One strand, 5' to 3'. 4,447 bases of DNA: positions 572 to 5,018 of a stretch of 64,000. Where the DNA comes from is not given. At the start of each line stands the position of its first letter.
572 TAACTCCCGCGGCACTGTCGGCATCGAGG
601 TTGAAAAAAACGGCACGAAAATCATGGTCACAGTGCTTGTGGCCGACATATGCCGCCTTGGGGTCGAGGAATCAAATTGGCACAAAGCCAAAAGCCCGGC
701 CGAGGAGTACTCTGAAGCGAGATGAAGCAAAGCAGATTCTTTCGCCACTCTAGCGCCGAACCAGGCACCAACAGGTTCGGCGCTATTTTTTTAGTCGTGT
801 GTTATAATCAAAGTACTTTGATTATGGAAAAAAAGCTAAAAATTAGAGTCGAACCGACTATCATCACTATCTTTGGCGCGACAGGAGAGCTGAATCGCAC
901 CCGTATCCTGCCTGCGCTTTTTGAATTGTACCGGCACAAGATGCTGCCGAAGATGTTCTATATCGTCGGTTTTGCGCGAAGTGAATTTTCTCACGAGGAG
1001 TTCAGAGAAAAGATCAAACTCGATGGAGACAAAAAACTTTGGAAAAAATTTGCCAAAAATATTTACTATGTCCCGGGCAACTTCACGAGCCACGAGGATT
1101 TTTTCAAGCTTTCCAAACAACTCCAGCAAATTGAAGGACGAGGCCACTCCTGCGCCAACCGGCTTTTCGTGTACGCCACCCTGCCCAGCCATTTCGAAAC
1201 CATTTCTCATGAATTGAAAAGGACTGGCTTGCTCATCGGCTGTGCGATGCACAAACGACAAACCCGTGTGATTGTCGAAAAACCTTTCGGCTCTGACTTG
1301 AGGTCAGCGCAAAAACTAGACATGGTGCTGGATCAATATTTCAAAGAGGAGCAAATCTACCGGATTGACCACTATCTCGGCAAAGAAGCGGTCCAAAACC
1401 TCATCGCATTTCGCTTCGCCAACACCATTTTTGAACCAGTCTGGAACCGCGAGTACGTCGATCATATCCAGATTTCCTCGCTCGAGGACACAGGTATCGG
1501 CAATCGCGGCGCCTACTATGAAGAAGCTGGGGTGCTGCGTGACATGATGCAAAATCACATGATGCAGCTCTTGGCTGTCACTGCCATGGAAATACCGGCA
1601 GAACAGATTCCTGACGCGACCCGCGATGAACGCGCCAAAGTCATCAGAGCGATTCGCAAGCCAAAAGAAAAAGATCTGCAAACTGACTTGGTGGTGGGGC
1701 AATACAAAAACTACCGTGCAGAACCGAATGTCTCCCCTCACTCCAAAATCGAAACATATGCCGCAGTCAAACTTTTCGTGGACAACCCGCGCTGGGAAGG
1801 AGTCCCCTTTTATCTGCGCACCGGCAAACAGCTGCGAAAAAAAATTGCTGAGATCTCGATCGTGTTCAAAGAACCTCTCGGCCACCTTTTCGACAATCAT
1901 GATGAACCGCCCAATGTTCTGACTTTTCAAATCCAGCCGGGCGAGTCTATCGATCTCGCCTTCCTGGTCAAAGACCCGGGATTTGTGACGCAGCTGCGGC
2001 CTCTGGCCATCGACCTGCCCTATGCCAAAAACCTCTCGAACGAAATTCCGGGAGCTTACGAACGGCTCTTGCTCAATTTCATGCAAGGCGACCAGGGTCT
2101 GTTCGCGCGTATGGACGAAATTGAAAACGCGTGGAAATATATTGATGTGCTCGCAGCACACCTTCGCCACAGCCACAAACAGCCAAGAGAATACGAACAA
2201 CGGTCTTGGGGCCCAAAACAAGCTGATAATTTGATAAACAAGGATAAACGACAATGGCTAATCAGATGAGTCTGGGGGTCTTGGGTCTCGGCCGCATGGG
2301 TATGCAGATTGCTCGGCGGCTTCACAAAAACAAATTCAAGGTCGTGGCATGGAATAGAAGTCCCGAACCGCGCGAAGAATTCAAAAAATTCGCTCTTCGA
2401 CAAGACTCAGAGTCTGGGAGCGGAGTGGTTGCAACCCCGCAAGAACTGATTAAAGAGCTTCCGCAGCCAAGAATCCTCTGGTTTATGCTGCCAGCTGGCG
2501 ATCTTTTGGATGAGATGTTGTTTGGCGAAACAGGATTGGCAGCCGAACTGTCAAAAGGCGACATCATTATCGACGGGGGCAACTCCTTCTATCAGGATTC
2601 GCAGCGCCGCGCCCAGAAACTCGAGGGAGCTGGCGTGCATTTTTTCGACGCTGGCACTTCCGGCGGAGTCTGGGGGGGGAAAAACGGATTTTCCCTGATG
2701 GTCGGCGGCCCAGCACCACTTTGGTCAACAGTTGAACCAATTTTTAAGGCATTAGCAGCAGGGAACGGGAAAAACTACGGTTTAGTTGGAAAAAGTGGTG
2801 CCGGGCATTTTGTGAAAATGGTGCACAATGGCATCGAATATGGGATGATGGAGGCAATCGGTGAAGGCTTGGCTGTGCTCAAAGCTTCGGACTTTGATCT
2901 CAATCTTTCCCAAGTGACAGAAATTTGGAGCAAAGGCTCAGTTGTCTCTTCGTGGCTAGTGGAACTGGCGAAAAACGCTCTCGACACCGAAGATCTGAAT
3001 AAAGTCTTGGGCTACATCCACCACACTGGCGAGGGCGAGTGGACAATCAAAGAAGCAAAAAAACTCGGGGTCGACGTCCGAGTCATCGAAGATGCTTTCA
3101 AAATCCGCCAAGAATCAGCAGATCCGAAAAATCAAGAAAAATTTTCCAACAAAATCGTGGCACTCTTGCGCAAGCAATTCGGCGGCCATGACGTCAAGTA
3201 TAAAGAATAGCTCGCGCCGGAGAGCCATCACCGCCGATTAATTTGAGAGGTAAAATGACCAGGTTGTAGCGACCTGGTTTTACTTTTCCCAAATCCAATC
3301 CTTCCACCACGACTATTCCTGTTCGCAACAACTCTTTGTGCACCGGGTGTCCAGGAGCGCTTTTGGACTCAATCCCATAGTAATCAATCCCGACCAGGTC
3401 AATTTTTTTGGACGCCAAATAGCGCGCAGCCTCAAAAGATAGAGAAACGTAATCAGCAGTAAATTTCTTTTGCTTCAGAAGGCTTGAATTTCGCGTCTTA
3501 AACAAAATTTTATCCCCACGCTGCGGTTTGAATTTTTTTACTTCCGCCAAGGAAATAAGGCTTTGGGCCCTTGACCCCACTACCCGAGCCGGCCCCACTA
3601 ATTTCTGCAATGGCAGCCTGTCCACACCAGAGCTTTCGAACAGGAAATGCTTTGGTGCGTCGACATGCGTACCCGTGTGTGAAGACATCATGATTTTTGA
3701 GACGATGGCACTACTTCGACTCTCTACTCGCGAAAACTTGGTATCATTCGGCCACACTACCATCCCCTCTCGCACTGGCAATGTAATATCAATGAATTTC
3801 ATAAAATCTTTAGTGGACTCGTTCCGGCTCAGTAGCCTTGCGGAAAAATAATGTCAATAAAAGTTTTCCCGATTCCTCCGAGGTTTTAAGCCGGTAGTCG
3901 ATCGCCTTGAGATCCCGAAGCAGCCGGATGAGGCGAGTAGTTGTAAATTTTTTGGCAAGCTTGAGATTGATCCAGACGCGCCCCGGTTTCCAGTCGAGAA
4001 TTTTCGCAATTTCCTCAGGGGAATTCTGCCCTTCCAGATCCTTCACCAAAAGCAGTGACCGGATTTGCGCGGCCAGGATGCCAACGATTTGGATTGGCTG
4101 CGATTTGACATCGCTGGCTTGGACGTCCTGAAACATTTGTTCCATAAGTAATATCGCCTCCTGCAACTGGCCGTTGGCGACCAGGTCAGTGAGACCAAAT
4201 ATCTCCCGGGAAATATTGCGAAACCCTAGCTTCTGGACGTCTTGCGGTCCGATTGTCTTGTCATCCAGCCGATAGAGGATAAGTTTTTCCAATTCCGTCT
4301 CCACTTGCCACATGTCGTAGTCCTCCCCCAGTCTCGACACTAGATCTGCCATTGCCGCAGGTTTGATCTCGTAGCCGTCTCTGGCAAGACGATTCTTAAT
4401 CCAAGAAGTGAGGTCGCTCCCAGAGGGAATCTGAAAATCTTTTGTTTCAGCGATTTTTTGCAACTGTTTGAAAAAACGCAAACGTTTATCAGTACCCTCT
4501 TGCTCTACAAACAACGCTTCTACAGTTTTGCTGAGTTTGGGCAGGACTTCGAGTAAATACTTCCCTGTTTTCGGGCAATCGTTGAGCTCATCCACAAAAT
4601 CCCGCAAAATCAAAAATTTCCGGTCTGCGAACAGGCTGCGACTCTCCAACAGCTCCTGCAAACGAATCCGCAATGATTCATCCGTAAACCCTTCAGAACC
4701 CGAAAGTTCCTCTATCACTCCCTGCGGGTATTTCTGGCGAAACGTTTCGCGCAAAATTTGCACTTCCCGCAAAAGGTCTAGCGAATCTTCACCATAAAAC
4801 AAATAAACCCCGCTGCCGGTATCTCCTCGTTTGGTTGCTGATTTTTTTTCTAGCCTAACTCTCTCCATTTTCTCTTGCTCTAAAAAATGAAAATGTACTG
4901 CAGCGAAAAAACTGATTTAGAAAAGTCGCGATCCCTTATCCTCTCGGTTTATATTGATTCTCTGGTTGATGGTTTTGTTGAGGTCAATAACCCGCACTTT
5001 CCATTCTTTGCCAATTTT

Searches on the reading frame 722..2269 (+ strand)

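Call 11: search_protein_families(library=pfam, proteins=[window:722-2269:+], max_evalue=0.001)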
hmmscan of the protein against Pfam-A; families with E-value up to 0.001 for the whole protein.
window:722-2269:+ (515 aa): 2 families
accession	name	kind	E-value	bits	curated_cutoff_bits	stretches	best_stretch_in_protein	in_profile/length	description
PF02781.21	G6PD_C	-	1.2e-104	350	27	1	229-512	2-295/296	Glucose-6-phosphate dehydrogenase, C-terminal domain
PF00479.28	G6PD_N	-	5.1e-55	187.4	22.1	1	50-226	2-183/183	Glucose-6-phosphate dehydrogenase, NAD binding domain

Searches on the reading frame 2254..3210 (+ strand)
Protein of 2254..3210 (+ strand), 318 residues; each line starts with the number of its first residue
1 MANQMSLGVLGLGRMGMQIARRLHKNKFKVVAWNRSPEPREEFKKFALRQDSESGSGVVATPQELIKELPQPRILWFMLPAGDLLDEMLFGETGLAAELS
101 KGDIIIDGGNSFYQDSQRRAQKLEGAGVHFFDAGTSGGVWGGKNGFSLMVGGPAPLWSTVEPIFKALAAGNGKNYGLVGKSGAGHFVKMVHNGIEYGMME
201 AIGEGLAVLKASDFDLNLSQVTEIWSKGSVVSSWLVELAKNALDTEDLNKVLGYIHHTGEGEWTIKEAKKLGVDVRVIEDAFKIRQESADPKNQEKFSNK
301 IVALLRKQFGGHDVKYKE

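Call 11: search_protein_families(library=pfam, proteins=[window:2254-3210:+], max_evalue=0.001)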
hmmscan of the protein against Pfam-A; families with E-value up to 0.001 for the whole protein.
window:2254-3210:+ (318 aa): 6 families
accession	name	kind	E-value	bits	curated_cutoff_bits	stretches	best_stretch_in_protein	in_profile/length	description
PF03446.21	NAD_binding_2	-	1.7e-40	139.1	21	1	7-169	2-154/161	NAD binding domain of 6-phosphogluconate dehydrogenase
PF00393.24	6PGD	-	1.2e-22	81.1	27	1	184-301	1-126/290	6-phosphogluconate dehydrogenase, C-terminal domain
PF02826.25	2-Hacid_dh_C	-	1.4e-06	28.2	25.1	1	4-49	36-81/178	D-isomer specific 2-hydroxyacid dehydrogenase, NAD binding domain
PF14833.11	NAD_binding_11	-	7.4e-06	26.7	30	1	182-288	1-105/122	NAD-binding of NADP-dependent 3-hydroxyisobutyrate dehydrogenase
PF02558.23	ApbA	-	8.3e-05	22.7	22.2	1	8-64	2-57/150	Ketopantoate reductase PanE/ApbA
PF03807.23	F420_oxidored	-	0.00062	20.8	21.6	0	7-45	2-42/94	NADP oxidoreductase coenzyme F420-dependent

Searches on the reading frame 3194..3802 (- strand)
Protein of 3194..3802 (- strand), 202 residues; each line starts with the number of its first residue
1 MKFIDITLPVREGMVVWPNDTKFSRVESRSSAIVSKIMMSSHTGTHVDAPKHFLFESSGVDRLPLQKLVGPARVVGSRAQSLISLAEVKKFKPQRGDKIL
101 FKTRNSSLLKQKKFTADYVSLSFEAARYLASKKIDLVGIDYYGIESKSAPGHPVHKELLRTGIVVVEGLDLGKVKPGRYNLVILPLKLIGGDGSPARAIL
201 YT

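Call 11: search_protein_families(library=pfam, proteins=[window:3194-3802:-], max_evalue=0.001)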
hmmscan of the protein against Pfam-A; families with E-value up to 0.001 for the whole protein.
window:3194-3802:- (202 aa): 1 family
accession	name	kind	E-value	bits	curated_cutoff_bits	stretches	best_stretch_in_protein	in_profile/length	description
PF04199.19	Cyclase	-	3.2e-23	82.9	23.1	1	4-145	1-141/142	Putative cyclase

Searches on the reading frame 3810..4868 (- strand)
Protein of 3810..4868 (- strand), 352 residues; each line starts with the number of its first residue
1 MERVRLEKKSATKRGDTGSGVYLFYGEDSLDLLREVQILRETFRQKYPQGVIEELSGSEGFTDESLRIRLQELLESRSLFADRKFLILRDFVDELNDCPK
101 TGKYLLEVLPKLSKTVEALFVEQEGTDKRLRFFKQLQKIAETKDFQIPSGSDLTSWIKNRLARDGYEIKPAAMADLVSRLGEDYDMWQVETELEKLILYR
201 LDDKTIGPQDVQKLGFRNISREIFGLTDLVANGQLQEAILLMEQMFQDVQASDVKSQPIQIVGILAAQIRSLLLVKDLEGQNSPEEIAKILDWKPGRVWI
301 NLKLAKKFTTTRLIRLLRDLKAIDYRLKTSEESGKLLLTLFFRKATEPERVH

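Call 11: search_protein_families(library=pfam, proteins=[window:3810-4868:-], max_evalue=0.001)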
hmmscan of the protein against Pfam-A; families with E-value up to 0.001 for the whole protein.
window:3810-4868:- (352 aa): 2 families
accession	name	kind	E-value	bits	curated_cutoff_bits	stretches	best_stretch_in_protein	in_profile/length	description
PF21694.2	DNA_pol3_delta_C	-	6.8e-20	71.7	27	1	222-342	3-118/121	DNA polymerase III delta subunit, C-terminal domain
PF06144.19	DNA_pol3_delta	-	0.00051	20.5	21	1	22-143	1-121/124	DNA polymerase III, delta subunit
